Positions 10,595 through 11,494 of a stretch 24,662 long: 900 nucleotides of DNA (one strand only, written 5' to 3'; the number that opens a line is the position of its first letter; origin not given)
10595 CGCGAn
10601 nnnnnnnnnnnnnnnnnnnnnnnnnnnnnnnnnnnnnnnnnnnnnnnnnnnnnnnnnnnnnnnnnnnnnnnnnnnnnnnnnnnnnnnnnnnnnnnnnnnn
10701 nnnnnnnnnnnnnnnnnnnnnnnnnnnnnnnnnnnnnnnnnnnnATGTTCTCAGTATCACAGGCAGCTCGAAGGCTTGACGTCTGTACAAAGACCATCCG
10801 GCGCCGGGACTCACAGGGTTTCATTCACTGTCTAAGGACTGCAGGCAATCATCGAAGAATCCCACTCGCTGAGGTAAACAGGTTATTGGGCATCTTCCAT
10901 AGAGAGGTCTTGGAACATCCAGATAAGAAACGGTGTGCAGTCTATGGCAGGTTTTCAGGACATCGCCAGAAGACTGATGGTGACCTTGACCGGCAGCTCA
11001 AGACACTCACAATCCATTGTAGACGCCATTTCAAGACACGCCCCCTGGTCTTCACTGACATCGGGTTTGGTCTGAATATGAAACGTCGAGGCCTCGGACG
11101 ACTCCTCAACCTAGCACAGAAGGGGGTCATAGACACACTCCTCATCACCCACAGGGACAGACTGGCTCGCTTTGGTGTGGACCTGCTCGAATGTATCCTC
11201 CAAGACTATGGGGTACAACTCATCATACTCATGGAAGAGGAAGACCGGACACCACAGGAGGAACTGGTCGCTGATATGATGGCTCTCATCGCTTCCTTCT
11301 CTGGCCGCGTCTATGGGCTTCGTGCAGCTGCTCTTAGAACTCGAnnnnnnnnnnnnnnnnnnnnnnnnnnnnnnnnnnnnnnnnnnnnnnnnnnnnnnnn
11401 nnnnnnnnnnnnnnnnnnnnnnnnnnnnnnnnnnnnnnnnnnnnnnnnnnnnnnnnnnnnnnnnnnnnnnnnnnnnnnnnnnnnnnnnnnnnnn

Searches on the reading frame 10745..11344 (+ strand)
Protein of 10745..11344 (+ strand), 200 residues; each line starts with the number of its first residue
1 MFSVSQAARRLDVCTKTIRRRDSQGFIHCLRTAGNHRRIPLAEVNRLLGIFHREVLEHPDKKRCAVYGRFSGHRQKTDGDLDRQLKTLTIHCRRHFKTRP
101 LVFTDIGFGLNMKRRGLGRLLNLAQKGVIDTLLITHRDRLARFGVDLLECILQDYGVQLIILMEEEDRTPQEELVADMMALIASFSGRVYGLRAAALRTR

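Call 3: search_protein_families(library=pfam, proteins=[window:10745-11344:+], max_evalue=0.1)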
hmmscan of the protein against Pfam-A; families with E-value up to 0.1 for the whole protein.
window:10745-11344:+ (200 aa): 5 families
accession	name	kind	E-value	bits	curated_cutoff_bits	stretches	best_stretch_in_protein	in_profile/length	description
PF00239.26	Resolvase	-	2.2e-21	76.9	23.3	1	65-196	2-134/145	Resolvase, N terminal domain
PF12728.13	HTH_17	-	4.1e-06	27.4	27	1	1-48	1-47/51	Helix-turn-helix domain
PF00376.29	MerR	-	1.5e-05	25.1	28.2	1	3-38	1-37/38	MerR family regulatory protein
PF13411.12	MerR_1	-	0.00031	21.2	21.6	1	2-50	1-49/69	MerR HTH family regulatory protein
PF13551.12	HTH_29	-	0.099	13.2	28.1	0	4-20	15-31/64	Winged helix-turn helix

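Call 55: search_solved_structures(query=window:10745-11344:+, max_evalue=0.001, show_alignments=2)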
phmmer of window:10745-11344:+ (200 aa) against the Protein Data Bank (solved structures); distinct sequences matched with E-value up to 0.001: 6.
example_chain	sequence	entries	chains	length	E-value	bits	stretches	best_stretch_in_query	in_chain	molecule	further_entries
3ilx_A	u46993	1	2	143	5.8e-24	88.1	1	64-195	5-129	First ORF in transposon ISC1904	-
6dgc_A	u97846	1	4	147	2.1e-23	86.3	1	63-194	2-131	ISC1926 TnpA C-terminal catalytic domain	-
3lhf_A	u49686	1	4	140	8.6e-22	81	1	61-194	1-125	Serine Recombinase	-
3lhk_A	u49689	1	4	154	1.5e-20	77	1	66-194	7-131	putative DNA binding protein MJ0014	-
6dgb_A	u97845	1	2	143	2.3e-15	60.1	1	65-198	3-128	IS607 family transposase IS1535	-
3bvp_A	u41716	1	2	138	1.7e-05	27.9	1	62-153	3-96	TP901-1 Integrase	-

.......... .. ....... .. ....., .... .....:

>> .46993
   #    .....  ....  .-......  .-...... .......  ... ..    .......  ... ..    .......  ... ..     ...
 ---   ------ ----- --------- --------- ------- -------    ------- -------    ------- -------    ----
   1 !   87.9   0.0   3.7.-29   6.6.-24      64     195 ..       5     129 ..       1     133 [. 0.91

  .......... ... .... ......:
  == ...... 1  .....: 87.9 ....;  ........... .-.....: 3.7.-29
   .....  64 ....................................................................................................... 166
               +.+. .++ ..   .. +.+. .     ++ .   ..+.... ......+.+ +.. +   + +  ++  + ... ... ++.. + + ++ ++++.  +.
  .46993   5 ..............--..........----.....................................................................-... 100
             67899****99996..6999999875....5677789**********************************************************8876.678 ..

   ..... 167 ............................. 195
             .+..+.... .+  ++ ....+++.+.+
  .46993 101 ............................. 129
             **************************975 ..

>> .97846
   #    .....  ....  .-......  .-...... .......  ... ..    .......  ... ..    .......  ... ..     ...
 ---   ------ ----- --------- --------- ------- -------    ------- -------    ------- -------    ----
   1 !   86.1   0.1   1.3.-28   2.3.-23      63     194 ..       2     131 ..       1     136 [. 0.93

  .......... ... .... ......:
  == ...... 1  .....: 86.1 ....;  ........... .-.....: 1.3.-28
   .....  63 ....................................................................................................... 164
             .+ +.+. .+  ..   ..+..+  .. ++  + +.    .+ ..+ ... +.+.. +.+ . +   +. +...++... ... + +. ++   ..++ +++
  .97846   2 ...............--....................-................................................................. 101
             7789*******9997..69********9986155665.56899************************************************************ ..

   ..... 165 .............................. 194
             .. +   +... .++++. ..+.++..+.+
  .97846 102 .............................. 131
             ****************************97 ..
